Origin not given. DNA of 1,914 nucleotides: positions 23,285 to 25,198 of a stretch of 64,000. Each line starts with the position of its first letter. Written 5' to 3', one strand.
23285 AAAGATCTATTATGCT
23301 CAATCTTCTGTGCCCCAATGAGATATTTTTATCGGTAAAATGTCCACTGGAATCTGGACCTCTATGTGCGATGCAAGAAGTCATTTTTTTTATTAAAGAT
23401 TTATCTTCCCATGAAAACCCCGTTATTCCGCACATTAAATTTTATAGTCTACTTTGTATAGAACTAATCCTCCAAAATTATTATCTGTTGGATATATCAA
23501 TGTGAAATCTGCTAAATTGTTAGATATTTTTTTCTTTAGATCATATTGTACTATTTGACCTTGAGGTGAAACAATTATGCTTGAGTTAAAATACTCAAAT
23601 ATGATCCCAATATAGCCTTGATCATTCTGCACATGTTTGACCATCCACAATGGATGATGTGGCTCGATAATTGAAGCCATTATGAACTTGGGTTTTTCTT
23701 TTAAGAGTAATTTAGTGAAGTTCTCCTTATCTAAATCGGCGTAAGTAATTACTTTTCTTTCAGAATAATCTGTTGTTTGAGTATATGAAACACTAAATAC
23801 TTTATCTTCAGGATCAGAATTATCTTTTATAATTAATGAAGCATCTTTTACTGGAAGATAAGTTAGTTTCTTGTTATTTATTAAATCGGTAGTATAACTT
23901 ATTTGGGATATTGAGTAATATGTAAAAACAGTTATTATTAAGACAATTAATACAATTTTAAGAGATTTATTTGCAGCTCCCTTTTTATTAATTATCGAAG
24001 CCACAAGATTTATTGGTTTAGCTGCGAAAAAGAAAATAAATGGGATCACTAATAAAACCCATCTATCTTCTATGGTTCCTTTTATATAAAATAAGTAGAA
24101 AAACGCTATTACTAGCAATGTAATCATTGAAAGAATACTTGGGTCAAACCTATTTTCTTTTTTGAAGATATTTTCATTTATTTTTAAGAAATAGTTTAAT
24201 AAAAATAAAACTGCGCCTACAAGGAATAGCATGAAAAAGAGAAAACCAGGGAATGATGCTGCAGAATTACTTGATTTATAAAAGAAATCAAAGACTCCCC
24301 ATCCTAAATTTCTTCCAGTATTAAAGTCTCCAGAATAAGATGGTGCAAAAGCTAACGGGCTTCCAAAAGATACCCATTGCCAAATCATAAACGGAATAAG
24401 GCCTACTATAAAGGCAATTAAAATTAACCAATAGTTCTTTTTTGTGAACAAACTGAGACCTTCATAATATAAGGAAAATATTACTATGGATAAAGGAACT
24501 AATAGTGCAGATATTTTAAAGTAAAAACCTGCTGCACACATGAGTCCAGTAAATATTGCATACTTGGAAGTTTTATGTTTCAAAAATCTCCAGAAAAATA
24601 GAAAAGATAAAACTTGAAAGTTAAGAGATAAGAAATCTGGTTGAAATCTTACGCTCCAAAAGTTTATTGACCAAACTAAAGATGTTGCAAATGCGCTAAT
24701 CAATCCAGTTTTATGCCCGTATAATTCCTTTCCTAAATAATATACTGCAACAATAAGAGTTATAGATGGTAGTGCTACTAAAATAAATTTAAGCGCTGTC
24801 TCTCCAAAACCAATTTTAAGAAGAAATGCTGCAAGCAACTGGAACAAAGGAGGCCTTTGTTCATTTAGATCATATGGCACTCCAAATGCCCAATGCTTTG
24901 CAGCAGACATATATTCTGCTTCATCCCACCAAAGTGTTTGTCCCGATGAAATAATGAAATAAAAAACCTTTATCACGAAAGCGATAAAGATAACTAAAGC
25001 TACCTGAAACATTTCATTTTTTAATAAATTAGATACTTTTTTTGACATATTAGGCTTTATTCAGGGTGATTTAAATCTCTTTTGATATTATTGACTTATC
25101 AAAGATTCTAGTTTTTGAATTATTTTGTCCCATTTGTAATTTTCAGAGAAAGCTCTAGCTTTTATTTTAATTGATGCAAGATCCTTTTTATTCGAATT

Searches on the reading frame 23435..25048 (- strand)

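Call 12: search_protein_families(library=pfam, proteins=[window:23435-25048:-], max_evalue=0.001)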
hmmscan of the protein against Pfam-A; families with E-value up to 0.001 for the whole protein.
window:23435-25048:- (537 aa): 1 family
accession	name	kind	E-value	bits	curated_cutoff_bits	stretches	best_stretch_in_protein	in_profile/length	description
PF13231.12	PMT_2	-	1.6e-17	64.7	26.1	1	65-223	2-160/160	Dolichyl-phosphate-mannose-protein mannosyltransferase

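Call 43: search_protein_families(library=ncbifam, proteins=[window:23435-25048:-], max_evalue=0.001)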
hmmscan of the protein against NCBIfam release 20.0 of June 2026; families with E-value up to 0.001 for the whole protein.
window:23435-25048:- (537 aa): 1 family
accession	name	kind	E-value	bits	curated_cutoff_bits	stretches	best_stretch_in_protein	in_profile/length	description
TIGR04154.1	archaeo_STT3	subfamily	0.00012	20.6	450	1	66-124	70-135/831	oligosaccharyl transferase, archaeosortase A system-associated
